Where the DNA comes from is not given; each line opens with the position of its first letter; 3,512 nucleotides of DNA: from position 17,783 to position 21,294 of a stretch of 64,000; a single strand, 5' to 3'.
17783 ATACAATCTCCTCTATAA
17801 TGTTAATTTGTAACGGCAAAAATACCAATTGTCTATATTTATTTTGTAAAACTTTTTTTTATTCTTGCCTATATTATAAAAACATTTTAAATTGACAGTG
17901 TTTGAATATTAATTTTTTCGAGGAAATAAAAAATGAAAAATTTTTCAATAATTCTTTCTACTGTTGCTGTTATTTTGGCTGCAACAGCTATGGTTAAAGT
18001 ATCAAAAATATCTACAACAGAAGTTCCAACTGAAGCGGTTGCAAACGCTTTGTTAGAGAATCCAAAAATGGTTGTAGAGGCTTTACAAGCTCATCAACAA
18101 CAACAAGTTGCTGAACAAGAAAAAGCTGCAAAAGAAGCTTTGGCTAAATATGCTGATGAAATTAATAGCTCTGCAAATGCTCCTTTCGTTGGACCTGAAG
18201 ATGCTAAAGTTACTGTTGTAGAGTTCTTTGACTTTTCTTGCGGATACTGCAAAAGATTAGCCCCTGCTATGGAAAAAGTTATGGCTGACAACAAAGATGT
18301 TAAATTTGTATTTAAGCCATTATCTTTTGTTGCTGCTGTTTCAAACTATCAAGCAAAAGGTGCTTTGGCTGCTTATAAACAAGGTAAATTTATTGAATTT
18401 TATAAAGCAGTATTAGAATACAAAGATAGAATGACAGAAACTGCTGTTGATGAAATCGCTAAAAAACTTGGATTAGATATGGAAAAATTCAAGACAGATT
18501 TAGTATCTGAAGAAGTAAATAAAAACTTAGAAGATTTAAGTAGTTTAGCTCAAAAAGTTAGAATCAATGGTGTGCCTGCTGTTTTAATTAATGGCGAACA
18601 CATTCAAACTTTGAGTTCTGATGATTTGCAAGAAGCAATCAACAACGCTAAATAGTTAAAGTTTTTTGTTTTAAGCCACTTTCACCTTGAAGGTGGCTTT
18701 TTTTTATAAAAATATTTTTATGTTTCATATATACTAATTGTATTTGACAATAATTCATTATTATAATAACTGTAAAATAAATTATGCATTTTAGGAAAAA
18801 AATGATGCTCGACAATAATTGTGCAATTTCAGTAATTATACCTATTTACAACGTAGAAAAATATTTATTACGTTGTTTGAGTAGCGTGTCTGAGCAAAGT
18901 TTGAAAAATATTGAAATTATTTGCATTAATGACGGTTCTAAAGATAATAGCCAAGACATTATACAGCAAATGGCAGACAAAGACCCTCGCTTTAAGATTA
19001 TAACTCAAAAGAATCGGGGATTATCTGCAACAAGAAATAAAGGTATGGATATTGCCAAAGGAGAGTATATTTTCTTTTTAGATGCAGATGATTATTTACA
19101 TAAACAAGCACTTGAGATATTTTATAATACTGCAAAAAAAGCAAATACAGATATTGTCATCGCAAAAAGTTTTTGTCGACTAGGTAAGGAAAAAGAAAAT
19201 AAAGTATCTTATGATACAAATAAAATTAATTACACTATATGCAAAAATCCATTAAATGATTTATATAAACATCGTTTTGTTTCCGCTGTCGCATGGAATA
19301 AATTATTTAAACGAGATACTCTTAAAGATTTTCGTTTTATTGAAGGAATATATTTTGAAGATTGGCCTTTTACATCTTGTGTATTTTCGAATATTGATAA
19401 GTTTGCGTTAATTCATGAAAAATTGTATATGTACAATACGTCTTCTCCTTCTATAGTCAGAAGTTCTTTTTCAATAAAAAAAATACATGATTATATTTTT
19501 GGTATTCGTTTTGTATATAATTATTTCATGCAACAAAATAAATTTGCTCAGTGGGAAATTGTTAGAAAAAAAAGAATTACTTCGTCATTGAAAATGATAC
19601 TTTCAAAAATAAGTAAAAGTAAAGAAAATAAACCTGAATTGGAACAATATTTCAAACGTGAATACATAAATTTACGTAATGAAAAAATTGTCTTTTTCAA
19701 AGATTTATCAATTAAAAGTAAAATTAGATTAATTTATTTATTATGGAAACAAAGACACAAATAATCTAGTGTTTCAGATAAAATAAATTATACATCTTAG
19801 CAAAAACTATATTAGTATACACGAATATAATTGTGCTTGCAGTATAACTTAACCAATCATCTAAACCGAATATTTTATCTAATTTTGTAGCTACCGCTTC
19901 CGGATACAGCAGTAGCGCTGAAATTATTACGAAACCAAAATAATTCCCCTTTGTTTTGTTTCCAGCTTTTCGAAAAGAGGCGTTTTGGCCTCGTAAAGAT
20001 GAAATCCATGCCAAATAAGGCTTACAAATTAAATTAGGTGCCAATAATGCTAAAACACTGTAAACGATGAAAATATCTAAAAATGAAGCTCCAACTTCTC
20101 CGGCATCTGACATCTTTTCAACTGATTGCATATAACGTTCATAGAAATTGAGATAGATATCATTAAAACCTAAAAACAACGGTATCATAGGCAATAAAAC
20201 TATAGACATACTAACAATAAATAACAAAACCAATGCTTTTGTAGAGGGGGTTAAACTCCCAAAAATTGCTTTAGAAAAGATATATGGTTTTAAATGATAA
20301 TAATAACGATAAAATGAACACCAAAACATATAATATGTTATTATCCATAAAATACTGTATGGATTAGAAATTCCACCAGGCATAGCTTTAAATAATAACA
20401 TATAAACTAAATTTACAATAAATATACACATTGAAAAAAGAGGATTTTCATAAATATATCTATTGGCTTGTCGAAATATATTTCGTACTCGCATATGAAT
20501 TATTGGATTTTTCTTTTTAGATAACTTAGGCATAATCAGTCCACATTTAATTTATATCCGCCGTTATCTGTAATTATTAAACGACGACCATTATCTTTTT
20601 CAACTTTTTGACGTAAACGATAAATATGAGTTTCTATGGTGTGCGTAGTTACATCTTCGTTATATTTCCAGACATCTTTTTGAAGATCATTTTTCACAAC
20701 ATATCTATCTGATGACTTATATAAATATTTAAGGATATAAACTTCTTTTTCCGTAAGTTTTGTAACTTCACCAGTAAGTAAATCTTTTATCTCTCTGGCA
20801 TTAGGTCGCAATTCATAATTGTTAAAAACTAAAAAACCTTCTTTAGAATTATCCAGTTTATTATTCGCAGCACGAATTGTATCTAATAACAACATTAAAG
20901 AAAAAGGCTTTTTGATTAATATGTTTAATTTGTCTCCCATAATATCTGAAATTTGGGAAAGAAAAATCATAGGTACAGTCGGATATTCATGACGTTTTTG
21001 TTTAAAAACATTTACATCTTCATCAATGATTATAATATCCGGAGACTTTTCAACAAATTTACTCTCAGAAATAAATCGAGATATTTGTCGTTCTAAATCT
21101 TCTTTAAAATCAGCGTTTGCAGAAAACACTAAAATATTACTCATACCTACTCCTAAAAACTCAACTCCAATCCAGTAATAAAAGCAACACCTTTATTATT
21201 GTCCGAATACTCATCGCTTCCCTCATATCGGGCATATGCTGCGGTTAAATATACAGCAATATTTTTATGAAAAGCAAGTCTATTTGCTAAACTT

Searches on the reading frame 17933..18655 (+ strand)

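Call 15: search_protein_families(library=pfam, proteins=[window:17933-18655:+], max_evalue=0.01)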
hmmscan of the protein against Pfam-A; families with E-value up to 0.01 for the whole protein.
window:17933-18655:+ (240 aa): 8 families
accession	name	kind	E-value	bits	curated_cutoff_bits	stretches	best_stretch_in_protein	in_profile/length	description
PF13462.12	Thioredoxin_4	-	3.4e-22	79.8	23.2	1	82-237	4-164/165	Thioredoxin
PF01323.26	DSBA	-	6.3e-22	78.7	25.6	1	94-234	1-188/191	DSBA-like thioredoxin domain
PF00085.26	Thioredoxin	-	8.4e-07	29.4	23.5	1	91-126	18-54/103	Thioredoxin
PF13743.12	Thioredoxin_5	-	1.2e-06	28.8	27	1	160-219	103-163/186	Thioredoxin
PF13192.12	Thioredoxin_3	-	6.7e-05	23.3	24.8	0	168-223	16-59/76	Thioredoxin domain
PF18312.6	ScsC_N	-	0.00017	21.6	25.8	1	34-61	7-34/34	Copper resistance protein ScsC N-terminal domain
PF13098.12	Thioredoxin_2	-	0.00026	21.7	27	1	90-219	4-81/104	Thioredoxin-like domain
PF00462.30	Glutaredoxin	-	0.0094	16.6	22.9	0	186-224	22-60/60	Glutaredoxin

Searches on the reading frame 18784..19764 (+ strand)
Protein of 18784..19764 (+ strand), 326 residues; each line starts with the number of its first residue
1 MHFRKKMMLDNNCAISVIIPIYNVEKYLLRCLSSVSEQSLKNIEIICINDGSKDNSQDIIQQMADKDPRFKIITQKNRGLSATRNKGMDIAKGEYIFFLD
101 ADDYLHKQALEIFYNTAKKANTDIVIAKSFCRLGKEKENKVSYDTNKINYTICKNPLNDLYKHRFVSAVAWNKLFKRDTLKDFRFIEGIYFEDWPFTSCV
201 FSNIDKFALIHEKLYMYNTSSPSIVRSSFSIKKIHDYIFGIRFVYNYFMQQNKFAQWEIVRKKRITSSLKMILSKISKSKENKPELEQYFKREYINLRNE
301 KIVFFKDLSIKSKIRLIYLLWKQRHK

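Call 15: search_protein_families(library=pfam, proteins=[window:18784-19764:+], max_evalue=0.01)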
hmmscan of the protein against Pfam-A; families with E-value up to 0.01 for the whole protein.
window:18784-19764:+ (326 aa): 4 families
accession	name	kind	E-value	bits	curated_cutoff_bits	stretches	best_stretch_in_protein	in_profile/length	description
PF00535.33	Glycos_transf_2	-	1.2e-40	139.6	23.3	1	16-176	1-160/168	Glycosyl transferase family 2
PF10111.15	Glyco_tranf_2_2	-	3.3e-13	50.2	27.3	1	16-144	1-138/276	Glycosyltransferase like family 2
PF13641.12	Glyco_tranf_2_3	-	3e-11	44.2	27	1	15-183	3-174/230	Glycosyltransferase like family 2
PF13704.12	Glyco_tranf_2_4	-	0.0015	19.4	27.5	1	26-108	5-87/98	Glycosyl transferase family 2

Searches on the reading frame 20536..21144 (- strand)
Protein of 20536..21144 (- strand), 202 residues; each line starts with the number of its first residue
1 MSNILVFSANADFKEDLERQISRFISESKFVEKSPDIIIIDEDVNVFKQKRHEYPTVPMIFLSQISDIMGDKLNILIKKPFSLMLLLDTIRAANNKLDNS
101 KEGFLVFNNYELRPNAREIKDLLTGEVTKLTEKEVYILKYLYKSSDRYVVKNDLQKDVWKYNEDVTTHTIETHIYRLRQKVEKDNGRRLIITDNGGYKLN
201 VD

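Call 15: search_protein_families(library=pfam, proteins=[window:20536-21144:-], max_evalue=0.01)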
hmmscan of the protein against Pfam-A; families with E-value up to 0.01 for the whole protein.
window:20536-21144:- (202 aa): 1 family
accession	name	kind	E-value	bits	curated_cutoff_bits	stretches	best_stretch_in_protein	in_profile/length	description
PF00486.34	Trans_reg_C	-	7.2e-17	61.7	26.2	1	126-199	2-77/77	Transcriptional regulatory protein, C terminal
